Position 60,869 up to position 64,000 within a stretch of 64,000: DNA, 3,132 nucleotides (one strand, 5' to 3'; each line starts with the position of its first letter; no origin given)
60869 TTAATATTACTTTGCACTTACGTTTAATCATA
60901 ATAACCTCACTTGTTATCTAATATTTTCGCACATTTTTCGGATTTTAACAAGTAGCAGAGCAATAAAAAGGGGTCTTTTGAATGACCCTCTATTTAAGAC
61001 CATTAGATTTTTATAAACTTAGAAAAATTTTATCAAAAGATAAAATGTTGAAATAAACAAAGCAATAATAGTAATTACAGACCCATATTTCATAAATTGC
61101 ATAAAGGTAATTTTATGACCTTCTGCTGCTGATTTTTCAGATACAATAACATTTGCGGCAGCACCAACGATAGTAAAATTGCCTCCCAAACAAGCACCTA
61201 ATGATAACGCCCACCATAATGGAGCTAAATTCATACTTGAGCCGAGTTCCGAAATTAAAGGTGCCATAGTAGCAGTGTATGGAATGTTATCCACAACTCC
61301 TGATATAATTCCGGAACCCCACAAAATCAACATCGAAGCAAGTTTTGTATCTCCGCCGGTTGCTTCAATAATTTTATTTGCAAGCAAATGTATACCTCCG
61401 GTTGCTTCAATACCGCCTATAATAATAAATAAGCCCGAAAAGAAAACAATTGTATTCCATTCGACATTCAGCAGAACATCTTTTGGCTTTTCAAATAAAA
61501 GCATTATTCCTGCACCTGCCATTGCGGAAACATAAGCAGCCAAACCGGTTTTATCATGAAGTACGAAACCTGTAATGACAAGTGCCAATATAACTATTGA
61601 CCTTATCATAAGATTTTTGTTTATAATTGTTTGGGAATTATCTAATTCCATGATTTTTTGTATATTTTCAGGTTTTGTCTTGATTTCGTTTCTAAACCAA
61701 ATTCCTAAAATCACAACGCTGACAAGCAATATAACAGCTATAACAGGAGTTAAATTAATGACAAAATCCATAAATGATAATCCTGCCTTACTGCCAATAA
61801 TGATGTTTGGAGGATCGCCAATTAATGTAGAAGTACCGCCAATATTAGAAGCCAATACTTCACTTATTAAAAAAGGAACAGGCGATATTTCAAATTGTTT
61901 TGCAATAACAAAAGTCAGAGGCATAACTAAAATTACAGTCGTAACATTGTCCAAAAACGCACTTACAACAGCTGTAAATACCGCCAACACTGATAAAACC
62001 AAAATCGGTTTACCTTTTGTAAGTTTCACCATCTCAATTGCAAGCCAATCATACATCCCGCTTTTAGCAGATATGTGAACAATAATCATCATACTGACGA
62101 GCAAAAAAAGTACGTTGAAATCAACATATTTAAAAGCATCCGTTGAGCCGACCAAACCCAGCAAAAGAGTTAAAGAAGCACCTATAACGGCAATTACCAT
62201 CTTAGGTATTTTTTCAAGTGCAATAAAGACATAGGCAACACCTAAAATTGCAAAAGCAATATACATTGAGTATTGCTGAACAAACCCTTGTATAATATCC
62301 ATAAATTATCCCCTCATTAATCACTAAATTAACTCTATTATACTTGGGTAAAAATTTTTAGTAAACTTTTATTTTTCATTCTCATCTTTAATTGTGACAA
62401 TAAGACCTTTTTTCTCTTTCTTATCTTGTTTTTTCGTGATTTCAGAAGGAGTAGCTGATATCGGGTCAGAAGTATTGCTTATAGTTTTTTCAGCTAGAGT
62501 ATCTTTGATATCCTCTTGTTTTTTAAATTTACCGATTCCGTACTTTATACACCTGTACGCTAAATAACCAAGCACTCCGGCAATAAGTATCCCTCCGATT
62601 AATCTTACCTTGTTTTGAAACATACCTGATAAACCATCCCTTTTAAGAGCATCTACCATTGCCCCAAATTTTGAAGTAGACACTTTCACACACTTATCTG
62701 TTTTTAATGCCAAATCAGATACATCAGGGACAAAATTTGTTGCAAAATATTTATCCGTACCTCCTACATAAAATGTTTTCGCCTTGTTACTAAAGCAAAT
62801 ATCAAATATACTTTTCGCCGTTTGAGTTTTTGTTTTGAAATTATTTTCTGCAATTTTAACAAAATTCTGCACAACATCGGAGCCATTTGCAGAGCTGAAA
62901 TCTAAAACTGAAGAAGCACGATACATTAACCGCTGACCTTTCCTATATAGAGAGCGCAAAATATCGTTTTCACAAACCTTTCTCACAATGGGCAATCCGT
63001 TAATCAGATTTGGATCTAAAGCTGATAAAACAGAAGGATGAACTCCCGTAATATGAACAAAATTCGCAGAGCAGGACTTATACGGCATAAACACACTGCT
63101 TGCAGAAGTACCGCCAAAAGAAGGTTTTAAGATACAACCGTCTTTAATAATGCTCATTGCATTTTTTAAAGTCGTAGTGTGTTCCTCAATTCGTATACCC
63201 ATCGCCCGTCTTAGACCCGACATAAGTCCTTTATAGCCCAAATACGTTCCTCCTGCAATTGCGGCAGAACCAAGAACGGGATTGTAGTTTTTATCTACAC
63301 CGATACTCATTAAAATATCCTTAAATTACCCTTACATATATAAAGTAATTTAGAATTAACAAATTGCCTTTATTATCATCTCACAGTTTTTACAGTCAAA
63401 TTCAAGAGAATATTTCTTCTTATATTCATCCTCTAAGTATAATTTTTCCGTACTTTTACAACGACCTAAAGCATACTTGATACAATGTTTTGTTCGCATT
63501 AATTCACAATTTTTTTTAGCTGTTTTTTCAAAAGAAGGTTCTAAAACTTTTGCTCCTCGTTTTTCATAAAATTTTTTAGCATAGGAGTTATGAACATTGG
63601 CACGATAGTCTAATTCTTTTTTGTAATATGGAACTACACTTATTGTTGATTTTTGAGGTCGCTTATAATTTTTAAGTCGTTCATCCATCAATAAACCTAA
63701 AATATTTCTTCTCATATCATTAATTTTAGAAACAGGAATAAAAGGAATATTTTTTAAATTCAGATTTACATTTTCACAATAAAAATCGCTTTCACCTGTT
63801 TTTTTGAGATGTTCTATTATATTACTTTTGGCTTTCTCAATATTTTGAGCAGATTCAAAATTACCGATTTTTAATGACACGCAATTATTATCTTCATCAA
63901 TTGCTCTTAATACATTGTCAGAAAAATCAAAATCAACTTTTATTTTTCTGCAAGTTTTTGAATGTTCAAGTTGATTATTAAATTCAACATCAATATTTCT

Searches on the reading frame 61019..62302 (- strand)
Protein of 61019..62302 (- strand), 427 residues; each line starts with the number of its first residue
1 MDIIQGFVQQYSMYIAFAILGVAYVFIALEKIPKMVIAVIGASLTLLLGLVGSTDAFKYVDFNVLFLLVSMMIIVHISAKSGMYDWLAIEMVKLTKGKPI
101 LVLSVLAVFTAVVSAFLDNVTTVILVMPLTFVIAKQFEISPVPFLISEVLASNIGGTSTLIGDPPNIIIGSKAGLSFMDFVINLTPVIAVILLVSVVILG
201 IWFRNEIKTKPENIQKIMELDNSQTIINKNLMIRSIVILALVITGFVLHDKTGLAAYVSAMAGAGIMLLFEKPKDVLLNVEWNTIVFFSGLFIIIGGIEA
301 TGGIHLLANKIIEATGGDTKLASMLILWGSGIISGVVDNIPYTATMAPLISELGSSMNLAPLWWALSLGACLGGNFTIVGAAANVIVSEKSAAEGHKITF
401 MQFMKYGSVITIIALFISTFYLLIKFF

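Call 66: find_encoding_contigs(protein=window:61019-62302:-, flank=10000, max_places=3)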
Protein window:61019-62302:- (427 aa): no gene with exactly this product is on record in the collection.

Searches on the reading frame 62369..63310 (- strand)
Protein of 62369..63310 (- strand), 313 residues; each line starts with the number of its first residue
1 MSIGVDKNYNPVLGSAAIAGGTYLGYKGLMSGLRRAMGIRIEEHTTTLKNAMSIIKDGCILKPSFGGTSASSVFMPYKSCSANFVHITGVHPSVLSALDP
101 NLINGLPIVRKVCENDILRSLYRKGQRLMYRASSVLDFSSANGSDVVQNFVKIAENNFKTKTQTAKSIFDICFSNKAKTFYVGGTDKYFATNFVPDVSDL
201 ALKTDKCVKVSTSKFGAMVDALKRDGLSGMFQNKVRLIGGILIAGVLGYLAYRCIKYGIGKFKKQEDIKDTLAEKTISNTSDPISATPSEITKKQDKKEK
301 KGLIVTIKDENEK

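Call 8: search_protein_families(library=pfam, proteins=[window:62369-63310:-], max_evalue=0.01)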
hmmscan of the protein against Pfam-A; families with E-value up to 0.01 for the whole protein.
window:62369-63310:- (313 aa): 0 families

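Call 45: search_protein_families(library=pfam, proteins=[window:62369-63310:-], max_evalue=10)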
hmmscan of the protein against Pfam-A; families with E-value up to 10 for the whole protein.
window:62369-63310:- (313 aa): 0 families

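Call 65: find_encoding_contigs(protein=window:62369-63310:-, flank=10000, max_places=3)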
Protein window:62369-63310:- (313 aa): no gene with exactly this product is on record in the collection.

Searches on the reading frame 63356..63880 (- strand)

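Call 93: search_protein_families(library=pfam, proteins=[window:63356-63880:-], max_evalue=0.001)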
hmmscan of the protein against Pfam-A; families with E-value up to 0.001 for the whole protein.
window:63356-63880:- (174 aa): 1 family
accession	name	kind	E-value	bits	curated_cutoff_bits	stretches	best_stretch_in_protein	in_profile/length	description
PF12392.13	DUF3656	-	5.7e-15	56.4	22.1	1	8-69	49-109/109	Collagenase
